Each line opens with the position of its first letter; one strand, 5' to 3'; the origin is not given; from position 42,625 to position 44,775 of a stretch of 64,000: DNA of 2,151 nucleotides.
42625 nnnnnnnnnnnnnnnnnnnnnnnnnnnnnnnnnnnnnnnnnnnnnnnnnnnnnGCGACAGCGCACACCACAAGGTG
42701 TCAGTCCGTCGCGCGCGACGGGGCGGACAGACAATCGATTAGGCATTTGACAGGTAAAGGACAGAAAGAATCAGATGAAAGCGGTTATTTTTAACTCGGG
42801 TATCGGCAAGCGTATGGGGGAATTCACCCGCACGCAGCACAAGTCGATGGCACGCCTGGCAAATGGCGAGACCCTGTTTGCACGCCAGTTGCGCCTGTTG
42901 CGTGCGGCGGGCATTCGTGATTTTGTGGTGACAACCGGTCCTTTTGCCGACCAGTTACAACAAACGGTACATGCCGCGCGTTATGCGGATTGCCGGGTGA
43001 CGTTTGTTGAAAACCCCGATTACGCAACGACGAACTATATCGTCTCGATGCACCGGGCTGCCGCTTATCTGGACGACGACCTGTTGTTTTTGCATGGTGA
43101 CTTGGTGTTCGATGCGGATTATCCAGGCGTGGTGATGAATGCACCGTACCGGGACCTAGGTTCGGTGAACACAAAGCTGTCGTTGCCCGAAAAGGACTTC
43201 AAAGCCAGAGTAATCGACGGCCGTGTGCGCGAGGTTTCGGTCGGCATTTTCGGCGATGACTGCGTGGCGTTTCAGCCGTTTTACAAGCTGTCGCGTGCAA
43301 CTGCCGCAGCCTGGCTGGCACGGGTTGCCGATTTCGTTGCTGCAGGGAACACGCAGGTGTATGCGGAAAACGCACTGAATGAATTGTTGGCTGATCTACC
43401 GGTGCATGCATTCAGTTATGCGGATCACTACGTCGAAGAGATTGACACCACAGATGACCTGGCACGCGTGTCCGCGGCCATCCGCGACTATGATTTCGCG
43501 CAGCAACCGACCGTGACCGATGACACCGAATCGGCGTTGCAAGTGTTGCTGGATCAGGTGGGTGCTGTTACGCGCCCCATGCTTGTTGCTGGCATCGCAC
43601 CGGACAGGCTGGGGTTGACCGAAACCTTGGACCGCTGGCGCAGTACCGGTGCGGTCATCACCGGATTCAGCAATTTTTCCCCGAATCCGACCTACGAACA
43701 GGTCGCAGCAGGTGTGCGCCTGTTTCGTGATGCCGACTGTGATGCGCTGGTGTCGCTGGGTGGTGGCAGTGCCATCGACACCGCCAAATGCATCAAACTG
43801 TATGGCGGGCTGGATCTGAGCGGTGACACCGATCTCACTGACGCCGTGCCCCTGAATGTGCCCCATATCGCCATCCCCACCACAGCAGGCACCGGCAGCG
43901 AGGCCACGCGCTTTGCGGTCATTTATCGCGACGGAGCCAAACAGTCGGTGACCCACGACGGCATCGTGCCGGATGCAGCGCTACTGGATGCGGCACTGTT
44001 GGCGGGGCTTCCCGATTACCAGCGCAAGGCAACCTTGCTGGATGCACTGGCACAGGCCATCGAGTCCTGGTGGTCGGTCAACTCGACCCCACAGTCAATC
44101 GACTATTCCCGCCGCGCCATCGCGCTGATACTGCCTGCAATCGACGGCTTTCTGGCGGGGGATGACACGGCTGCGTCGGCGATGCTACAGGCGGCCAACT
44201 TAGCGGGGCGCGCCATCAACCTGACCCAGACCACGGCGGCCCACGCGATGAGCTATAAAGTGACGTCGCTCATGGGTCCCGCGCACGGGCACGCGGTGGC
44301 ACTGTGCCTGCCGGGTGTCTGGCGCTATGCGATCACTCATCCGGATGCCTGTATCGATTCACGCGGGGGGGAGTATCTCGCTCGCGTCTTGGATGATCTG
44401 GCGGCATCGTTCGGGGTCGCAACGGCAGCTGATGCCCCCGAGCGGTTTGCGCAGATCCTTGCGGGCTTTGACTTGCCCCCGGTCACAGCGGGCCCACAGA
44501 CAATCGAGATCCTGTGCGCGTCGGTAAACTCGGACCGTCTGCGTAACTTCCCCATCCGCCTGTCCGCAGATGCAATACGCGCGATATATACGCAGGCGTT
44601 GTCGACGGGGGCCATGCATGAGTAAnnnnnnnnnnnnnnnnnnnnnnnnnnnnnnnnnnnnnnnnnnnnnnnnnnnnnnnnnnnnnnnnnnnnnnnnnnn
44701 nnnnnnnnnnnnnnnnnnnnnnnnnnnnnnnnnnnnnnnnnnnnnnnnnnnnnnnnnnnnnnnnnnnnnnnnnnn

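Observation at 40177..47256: Phosphonate (C-P bond) tailoring operon wired directly into a teichoic-acid-type locus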

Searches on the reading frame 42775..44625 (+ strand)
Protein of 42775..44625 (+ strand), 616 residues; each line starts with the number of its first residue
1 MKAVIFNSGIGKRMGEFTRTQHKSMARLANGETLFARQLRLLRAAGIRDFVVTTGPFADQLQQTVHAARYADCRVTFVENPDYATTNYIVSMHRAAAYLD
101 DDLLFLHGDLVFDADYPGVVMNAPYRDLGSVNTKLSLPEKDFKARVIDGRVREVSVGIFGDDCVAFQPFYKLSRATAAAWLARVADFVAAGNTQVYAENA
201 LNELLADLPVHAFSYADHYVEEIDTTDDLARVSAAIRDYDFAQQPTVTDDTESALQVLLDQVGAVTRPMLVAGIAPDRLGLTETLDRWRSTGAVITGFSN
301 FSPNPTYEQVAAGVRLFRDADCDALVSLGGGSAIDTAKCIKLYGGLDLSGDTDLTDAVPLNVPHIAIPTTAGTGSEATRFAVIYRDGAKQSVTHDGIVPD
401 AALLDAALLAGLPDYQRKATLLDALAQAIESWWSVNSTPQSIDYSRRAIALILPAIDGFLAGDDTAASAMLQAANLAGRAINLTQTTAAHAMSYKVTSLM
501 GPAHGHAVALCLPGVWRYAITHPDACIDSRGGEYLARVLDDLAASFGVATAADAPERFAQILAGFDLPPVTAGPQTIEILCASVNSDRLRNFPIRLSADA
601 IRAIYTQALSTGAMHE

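Call 3: search_protein_families(library=pfam, proteins=[window:42775-44625:+])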
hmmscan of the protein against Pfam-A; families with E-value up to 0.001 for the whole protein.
window:42775-44625:+ (616 aa): 5 families
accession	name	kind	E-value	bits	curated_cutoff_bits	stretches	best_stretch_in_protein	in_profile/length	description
PF00465.25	Fe-ADH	-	7.3e-34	117.2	31.3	1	254-405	13-167/168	Iron-containing alcohol dehydrogenase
PF25137.1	ADH_Fe_C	-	4.2e-17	62.9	27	1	419-527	3-108/194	Fe-containing alcohol dehydrogenase family, C-terminal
PF12804.13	NTP_transf_3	-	1.1e-11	45.6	27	1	3-112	1-98/160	MobA-like NTP transferase domain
PF13685.12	Fe-ADH_2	-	2.1e-09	38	28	1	290-340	44-93/149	Iron-containing alcohol dehydrogenase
PF00483.29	NTP_transferase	-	1.3e-06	28.6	21.2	1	2-123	1-124/245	Nucleotidyl transferase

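Call 25: find_homologous_proteins(query=window:42775-44625:+, max_evalue=1e-10)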
Query window:42775-44625:+ (616 aa): 5615 proteins with E <= 1e-10 among 8000 candidates; the best 120 are listed.
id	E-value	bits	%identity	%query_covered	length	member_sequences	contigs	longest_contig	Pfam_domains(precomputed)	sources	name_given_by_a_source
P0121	0.0e+0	1369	100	100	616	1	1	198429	PF00483.30,PF13685.13,PF25137.1,PF12804.14,PF00465.26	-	-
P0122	1.9e-196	672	52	99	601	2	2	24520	PF00483.30,PF25137.1,PF12804.14,PF00465.26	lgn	-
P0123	2.3e-192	659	53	99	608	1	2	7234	PF00483.30,PF13685.13,PF25137.1,PF12804.14,PF00465.26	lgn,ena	-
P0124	1.1e-191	656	53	100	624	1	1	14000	PF13685.13,PF25137.1,PF12804.14,PF00465.26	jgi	jgi:alcohol dehydrogenase class IV/choline kinase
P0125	1.3e-190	653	52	99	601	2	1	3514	PF25137.1,PF12804.14,PF00465.26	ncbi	-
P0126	1.7e-190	653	53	99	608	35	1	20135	PF13685.13,PF25137.1,PF12804.14,PF00465.26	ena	-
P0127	3.1e-190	652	52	99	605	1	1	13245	PF00483.30,PF13685.13,PF25137.1,PF12804.14,PF00465.26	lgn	-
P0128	3.4e-190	651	52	99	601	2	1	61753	PF25137.1,PF12804.14,PF00465.26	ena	-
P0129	8.0e-190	650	52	99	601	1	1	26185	PF13685.13,PF25137.1,PF12804.14,PF00465.26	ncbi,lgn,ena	-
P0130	2.0e-189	649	51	99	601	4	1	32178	PF13685.13,PF25137.1,PF12804.14,PF00465.26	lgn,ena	-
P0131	8.9e-189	647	53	99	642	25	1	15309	PF13685.13,PF25137.1,PF12804.14,PF00465.26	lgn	-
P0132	9.4e-189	647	51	99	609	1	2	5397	PF00483.30,PF13685.13,PF25137.1,PF12804.14,PF00465.26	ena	-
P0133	1.1e-188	647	42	95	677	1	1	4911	PF00483.30,PF13685.13,PF25137.1,PF12804.14,PF00465.26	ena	-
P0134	1.5e-188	646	50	99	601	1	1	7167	PF25137.1,PF12804.14,PF00465.26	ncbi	-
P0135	2.5e-187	642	52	99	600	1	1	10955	PF13685.13,PF25137.1,PF12804.14,PF00465.26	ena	-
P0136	3.0e-187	642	50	99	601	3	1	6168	PF25137.1,PF12804.14,PF00465.26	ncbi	ncbi:MAG: iron-containing alcohol dehydrogenase [Acutalibacteraceae bacterium]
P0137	1.3e-186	640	52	99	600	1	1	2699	PF00483.30,PF13685.13,PF25137.1,PF12804.14,PF00465.26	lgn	-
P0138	3.5e-186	638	52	99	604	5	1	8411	PF13685.13,PF25137.1,PF12804.14,PF00465.26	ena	-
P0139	4.1e-186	638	51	99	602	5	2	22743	PF13685.13,PF25137.1,PF12804.14,PF00465.26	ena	-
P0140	5.6e-185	634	50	99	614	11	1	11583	PF13685.13,PF25137.1,PF12804.14,PF00465.26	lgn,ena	-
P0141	7.2e-185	634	51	99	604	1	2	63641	PF00483.30,PF13685.13,PF25137.1,PF12804.14,PF00465.26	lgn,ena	-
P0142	1.3e-184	633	51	99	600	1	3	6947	PF00483.30,PF25137.1,PF12804.14,PF00465.26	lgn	-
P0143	1.5e-184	633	51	99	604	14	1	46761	PF13685.13,PF25137.1,PF12804.14,PF00465.26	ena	-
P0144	2.8e-184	632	51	99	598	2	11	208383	PF25137.1,PF12804.14,PF00465.26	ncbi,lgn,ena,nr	ncbi:MAG: iron-containing alcohol dehydrogenase [Clostridia bacterium]|nr:iron-containing alcohol de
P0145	1.2e-183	630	51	99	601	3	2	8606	PF13685.13,PF25137.1,PF12804.14,PF00465.26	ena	-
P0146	1.3e-183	630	52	99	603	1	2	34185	PF13685.13,PF25137.1,PF12804.14,PF00465.26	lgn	-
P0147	2.9e-183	629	50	99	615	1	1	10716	PF00483.30,PF13685.13,PF20202.5,PF25137.1,PF12804.14,PF00465.26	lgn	-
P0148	3.1e-183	629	49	99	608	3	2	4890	PF25137.1,PF12804.14,PF00465.26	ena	-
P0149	3.2e-183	628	51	99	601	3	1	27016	PF13685.13,PF25137.1,PF12804.14,PF00465.26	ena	-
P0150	8.6e-183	627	50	99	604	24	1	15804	PF13685.13,PF25137.1,PF12804.14,PF00465.26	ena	-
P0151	1.0e-182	627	48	99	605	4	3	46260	PF25137.1,PF12804.14,PF00465.26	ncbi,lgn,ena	-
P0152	1.5e-182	626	49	99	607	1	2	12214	PF13685.13,PF25137.1,PF12804.14,PF00465.26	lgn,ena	-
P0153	3.7e-182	625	49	99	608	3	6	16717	PF25137.1,PF12804.14,PF00465.26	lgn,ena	-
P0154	6.5e-182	624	51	99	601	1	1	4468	PF25137.1,PF12804.14,PF00465.26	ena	-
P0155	7.2e-182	624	52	99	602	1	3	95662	PF13685.13,PF25137.1,PF12804.14,PF00465.26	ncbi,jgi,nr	ncbi:MAG: iron-containing alcohol dehydrogenase [Ruminococcaceae bacterium]|nr:iron-containing alcoh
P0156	7.9e-182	624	49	99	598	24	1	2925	PF13685.13,PF25137.1,PF12804.14,PF00465.26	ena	-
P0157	9.0e-182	624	49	99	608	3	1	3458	PF25137.1,PF12804.14,PF00465.26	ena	-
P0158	1.3e-181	623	49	99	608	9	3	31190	PF25137.1,PF12804.14,PF00465.26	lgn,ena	-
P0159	4.2e-181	621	48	99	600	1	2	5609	PF13685.13,PF25137.1,PF12804.14,PF00465.26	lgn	-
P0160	1.1e-180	620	48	99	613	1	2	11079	PF25137.1,PF12804.14,PF00465.26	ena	-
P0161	1.2e-180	620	51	100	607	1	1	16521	PF13685.13,PF25137.1,PF12804.14,PF00465.26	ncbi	-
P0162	2.1e-180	619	52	98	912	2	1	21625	PF04991.20,PF13685.13,PF25137.1,PF12804.14,PF00465.26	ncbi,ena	-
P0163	2.5e-180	619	49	99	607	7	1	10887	PF13685.13,PF25137.1,PF12804.14,PF00465.26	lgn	-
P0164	3.2e-180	619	47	99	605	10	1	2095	PF00483.30,PF13685.13,PF25137.1,PF12804.14,PF00465.26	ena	-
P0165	6.0e-180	618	49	99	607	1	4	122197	PF13685.13,PF25137.1,PF12804.14,PF00465.26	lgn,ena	-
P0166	1.0e-179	617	51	99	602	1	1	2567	PF13685.13,PF25137.1,PF12804.14,PF00465.26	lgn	-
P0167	1.1e-179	617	51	99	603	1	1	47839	PF13685.13,PF25137.1,PF12804.14,PF00465.26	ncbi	-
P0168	1.1e-179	617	50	99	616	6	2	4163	PF00483.30,PF13685.13,PF25137.1,PF12804.14,PF00465.26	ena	-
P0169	1.2e-179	617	50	99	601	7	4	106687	PF13685.13,PF25137.1,PF12804.14,PF00465.26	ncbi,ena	-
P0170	2.3e-179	616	50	99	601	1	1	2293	PF13685.13,PF25137.1,PF12804.14,PF00465.26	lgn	-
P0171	2.9e-179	615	52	99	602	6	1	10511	PF25137.1,PF12804.14,PF00465.26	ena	-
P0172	3.7e-179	615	48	99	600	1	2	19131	PF13685.13,PF25137.1,PF12804.14,PF00465.26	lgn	-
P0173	5.1e-179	615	50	100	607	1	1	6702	PF13685.13,PF25137.1,PF12804.14,PF00465.26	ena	-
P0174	5.7e-179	614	52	99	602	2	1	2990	PF13685.13,PF25137.1,PF12804.14,PF00465.26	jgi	-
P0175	5.7e-179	614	50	99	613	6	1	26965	PF13685.13,PF25137.1,PF12804.14,PF00465.26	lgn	-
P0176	5.7e-179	614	50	99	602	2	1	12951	PF13685.13,PF25137.1,PF12804.14,PF00465.26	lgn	-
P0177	7.6e-179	614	52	98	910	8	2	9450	PF04991.20,PF13685.13,PF25137.1,PF12804.14,PF00465.26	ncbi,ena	-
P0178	1.6e-178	613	48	99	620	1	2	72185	PF13685.13,PF25137.1,PF12804.14,PF00465.26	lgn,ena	-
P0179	2.9e-178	612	51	99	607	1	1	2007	PF13685.13,PF25137.1,PF12804.14,PF00465.26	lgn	-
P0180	4.7e-178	611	48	99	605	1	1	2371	PF13685.13,PF25137.1,PF12804.14,PF00465.26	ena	-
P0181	7.1e-178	611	49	99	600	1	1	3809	PF00483.30,PF13685.13,PF25137.1,PF12804.14,PF00465.26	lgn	-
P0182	7.6e-178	611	50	99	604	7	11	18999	PF13685.13,PF25137.1,PF12804.14,PF00465.26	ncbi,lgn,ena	-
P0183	9.6e-178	610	52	98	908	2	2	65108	PF04991.20,PF13685.13,PF25137.1,PF12804.14,PF00465.26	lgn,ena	-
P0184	1.0e-177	610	49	99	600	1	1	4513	PF00483.30,PF13685.13,PF25137.1,PF12804.14,PF00465.26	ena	-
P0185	1.6e-177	610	51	99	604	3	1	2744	PF25137.1,PF12804.14,PF00465.26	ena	-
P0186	3.0e-177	609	48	99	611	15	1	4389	PF00483.30,PF13685.13,PF25137.1,PF12804.14,PF00465.26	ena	-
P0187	7.3e-177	607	50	98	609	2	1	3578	PF00483.30,PF13685.13,PF25137.1,PF12804.14,PF00465.26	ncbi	-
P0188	1.1e-176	607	51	98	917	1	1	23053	PF04991.20,PF13685.13,PF25137.1,PF12804.14,PF00465.26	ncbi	-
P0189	1.3e-176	607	48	99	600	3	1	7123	PF00483.30,PF13685.13,PF25137.1,PF12804.14,PF00465.26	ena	-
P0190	3.8e-176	605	49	99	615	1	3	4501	PF13685.13,PF25137.1,PF12804.14,PF00465.26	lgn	-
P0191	4.6e-176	605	51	98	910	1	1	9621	PF00483.30,PF04991.20,PF13685.13,PF25137.1,PF12804.14,PF00465.26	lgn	-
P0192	4.7e-176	605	48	99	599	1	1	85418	PF00483.30,PF13685.13,PF25137.1,PF12804.14,PF00465.26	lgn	-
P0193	9.3e-176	604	49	98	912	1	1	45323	PF00483.30,PF04991.20,PF13685.13,PF25137.1,PF12804.14,PF00465.26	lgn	-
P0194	2.9e-175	602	50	99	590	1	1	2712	PF13685.13,PF25137.1,PF12804.14,PF00465.26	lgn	-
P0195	3.2e-175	602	48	100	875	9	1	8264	PF04991.20,PF13685.13,PF25137.1,PF12804.14,PF00465.26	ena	-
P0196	6.2e-175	601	47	99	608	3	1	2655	PF25137.1,PF12804.14,PF00465.26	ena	-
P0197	7.7e-175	601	51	98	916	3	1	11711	PF04991.20,PF13685.13,PF25137.1,PF12804.14,PF00465.26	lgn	-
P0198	1.0e-174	600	48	96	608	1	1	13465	PF00483.30,PF13685.13,PF25137.1,PF12804.14,PF00465.26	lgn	-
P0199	1.3e-174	600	48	99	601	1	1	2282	PF00483.30,PF13685.13,PF25137.1,PF12804.14,PF00465.26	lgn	-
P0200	1.7e-174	600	51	98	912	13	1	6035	PF04991.20,PF13685.13,PF25137.1,PF12804.14,PF00465.26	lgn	-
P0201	2.0e-174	599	49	100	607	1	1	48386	PF13685.13,PF25137.1,PF12804.14,PF00465.26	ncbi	-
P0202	4.0e-174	598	49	99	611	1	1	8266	PF13685.13,PF25137.1,PF12804.14,PF00465.26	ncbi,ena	-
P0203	6.3e-174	598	50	99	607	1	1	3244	PF13685.13,PF25137.1,PF12804.14,PF00465.26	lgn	-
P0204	6.9e-174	598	48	99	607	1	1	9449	PF13685.13,PF25137.1,PF12804.14,PF00465.26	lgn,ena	-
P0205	8.1e-174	597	50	99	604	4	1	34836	PF00483.30,PF13685.13,PF25137.1,PF12804.14,PF00465.26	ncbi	-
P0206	1.0e-173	597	47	99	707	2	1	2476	PF00483.30,PF13685.13,PF25137.1,PF12804.14,PF00465.26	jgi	-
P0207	1.4e-173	597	51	98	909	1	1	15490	PF04991.20,PF13685.13,PF25137.1,PF12804.14,PF00465.26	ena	-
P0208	1.4e-173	597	47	99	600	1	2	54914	PF00483.30,PF13685.13,PF25137.1,PF12804.14,PF00465.26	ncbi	-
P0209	1.7e-173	596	47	99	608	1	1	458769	PF13685.13,PF25137.1,PF12804.14,PF00465.26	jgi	-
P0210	2.2e-173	596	47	98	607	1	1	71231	PF00483.30,PF13685.13,PF25137.1,PF12804.14,PF00465.26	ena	-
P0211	2.6e-173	596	47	99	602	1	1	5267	PF00483.30,PF13685.13,PF25137.1,PF12804.14,PF00465.26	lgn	-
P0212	2.7e-173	596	52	100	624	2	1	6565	PF00483.30,PF13685.13,PF25137.1,PF12804.14,PF00465.26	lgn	-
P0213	3.4e-173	595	51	98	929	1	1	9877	PF04991.20,PF13685.13,PF25137.1,PF12804.14,PF00465.26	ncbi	-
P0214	6.9e-173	594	50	98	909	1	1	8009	PF04991.20,PF13685.13,PF25137.1,PF12804.14,PF00465.26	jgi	-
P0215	9.6e-173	594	51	98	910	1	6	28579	PF04991.20,PF13685.13,PF25137.1,PF12804.14,PF00465.26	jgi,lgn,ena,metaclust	metaclust:\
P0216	1.0e-172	594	50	98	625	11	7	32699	PF00483.30,PF13685.13,PF25137.1,PF12804.14,PF00465.26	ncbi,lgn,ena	-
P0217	1.1e-172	594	48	99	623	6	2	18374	PF13685.13,PF25137.1,PF12804.14,PF00465.26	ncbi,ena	-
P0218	2.1e-172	593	48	99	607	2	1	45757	PF00483.30,PF13685.13,PF25137.1,PF12804.14,PF00465.26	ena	-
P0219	2.1e-172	593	51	99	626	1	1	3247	PF00483.30,PF13685.13,PF25137.1,PF12804.14,PF00465.26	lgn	-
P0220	2.5e-172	592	47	99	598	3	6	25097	PF25137.1,PF12804.14,PF00465.26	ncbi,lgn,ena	-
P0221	4.1e-172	592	50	99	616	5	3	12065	PF13685.13,PF25137.1,PF12804.14,PF00465.26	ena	-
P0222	5.0e-172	592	50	99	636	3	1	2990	PF00483.30,PF13685.13,PF25137.1,PF12804.14,PF00465.26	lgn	-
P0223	5.3e-172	591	50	99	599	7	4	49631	PF25137.1,PF12804.14,PF00465.26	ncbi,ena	-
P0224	1.7e-171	590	47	99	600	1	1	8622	PF00483.30,PF13685.13,PF25137.1,PF12804.14,PF00465.26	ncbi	-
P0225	2.2e-171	589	48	99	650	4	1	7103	PF13685.13,PF25137.1,PF12804.14,PF00465.26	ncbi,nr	ncbi:MAG: iron-containing alcohol dehydrogenase, partial [Oscillospiraceae bacterium]|nr:iron-contai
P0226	2.4e-171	589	47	99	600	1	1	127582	PF00483.30,PF13685.13,PF25137.1,PF12804.14,PF00465.26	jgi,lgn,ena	-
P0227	2.5e-171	589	49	97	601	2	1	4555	PF13685.13,PF25137.1,PF12804.14,PF00465.26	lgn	-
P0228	2.7e-171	589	50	99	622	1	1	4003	PF00483.30,PF13685.13,PF25137.1,PF12804.14,PF00465.26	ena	-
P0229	2.7e-171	589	50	98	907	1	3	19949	PF04991.20,PF13685.13,PF25137.1,PF12804.14,PF00465.26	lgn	-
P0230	3.6e-171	589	48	99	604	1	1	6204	PF13685.13,PF25137.1,PF12804.14,PF00465.26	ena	-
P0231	4.4e-171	588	48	98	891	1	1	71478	PF04991.20,PF13685.13,PF25137.1,PF12804.14,PF00465.26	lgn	-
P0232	4.7e-171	588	48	99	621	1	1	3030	PF13685.13,PF25137.1,PF12804.14,PF00465.26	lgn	-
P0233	5.0e-171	588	49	99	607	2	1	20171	PF00483.30,PF13685.13,PF25137.1,PF12804.14,PF00465.26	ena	-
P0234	5.2e-171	588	51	99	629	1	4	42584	PF00483.30,PF13685.13,PF25137.1,PF12804.14,PF00465.26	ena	-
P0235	6.4e-171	588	46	99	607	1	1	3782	PF00483.30,PF13685.13,PF25137.1,PF12804.14,PF00465.26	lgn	-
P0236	7.0e-171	588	50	99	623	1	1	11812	PF00483.30,PF13685.13,PF25137.1,PF12804.14,PF00465.26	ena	-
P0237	9.7e-171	587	48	99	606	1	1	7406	PF00483.30,PF13685.13,PF25137.1,PF12804.14,PF00465.26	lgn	-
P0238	9.8e-171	587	47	99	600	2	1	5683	PF00483.30,PF13685.13,PF25137.1,PF12804.14,PF00465.26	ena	-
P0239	1.1e-170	587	49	98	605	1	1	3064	PF13685.13,PF25137.1,PF12804.14,PF00465.26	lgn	-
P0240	1.1e-170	587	48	99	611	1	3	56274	PF00483.30,PF13685.13,PF25137.1,PF12804.14,PF00465.26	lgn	-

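Call 29: find_related_loci(query=A1, collection=genome_contigs, flank=10000)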
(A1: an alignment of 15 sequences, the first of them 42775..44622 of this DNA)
Query A1 (616 aa) in genome_contigs; peptide patterns used: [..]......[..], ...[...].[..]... (x = any residue, [..] = any of these).
599 stretches matched a pattern (row limit reached: there are more); 567 encode a relative of the query (tblastn E <= 1e-3); the best 80 are kept; 80 distinct loci.
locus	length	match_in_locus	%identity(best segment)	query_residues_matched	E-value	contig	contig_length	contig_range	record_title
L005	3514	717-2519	52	1-610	0e+0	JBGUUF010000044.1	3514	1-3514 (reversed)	MAG: Acutalibacteraceae bacterium isolate fecal_MAG_52 fecal_MAG_52_contig_0044, whole genome shotgun sequence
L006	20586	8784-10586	50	1-610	0e+0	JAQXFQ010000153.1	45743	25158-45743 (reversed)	MAG: Bacillota bacterium isolate SUG1153 k141_5861677, whole genome shotgun sequence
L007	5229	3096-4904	49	1-609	0e+0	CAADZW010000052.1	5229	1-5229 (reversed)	MAG TPA_asm: Bacilli bacterium, isolate HGM10873, WGS project CAADZW010000000 data, contig: ERS396376_74_k85_24243, whol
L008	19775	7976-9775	51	1-610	0e+0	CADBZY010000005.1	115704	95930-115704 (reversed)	MAG: uncultured Ruminococcus sp. isolate RUG14461 genome assembly, contig: RUG14461_asm_5, whole genome shotgun sequence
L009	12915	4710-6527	51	1-615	0e+0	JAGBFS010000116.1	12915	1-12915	MAG: Clostridia bacterium isolate RGIG9077 Water_deer_Rectum.Co__c698686, whole genome shotgun sequence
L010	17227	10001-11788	47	1-610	0e+0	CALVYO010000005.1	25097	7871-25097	MAG: uncultured Bacilli bacterium isolate BRZ_DM__bin25 genome assembly, contig: BRZ_DM__NODE_2755_length_25097_cov_6.98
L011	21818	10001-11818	53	1-612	0e+0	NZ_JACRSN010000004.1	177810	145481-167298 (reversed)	Yeguia hominis strain NSJ-40 M1_ctg004, whole genome shotgun sequence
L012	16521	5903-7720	51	1-615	0e+0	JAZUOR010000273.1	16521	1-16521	MAG: Acutalibacteraceae bacterium isolate T1900044870_TS20190336.MAGScoT_cleanbin_000048 SGB_3168_k141_1756831, whole ge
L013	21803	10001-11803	52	1-610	0e+0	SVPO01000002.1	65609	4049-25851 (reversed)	MAG: Oscillospiraceae bacterium isolate SIG593 NODE_10506_length_65609_cov_1.829373, whole genome shotgun sequence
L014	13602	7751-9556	50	1-607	0e+0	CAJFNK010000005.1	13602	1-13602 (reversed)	Candidatus Heritagella gallinarum isolate Coassembly_mag_139 genome assembly, contig: MAGpy_11413_min2k_bin_139_fak87_39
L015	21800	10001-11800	46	1-609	0e+0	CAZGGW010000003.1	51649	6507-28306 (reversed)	MAG TPA_asm: uncultured Muribaculaceae bacterium isolate SRP192927_co1_639 genome assembly, contig: NODE_854_length_5164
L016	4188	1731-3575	50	1-609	0e+0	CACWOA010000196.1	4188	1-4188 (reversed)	MAG: uncultured Ruminococcus sp. isolate RUG10756 genome assembly, contig: RUG10756_asm_196, whole genome shotgun sequen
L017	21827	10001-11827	48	1-610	0e+0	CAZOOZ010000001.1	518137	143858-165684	MAG TPA_asm: uncultured Eubacteriaceae bacterium isolate SRP241326_co1_358 genome assembly, contig: NODE_3_length_518137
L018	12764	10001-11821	49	1-607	0e+0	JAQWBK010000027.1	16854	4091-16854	MAG: Oscillospiraceae bacterium isolate STF2_218 NODE_8925_length_16854_cov_7.427034_Sandtown_F2, whole genome shotgun s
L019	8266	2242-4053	49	1-607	0e+0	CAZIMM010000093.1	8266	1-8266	MAG TPA_asm: uncultured Eubacteriales bacterium isolate SRP294416_co3_928 genome assembly, contig: NODE_19263_length_826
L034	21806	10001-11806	48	1-609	2e-162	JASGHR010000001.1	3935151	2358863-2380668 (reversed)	MAG: Arachnia sp. isolate 5N002 JMF-2111-06-0005.ont.bin.2_0, whole genome shotgun sequence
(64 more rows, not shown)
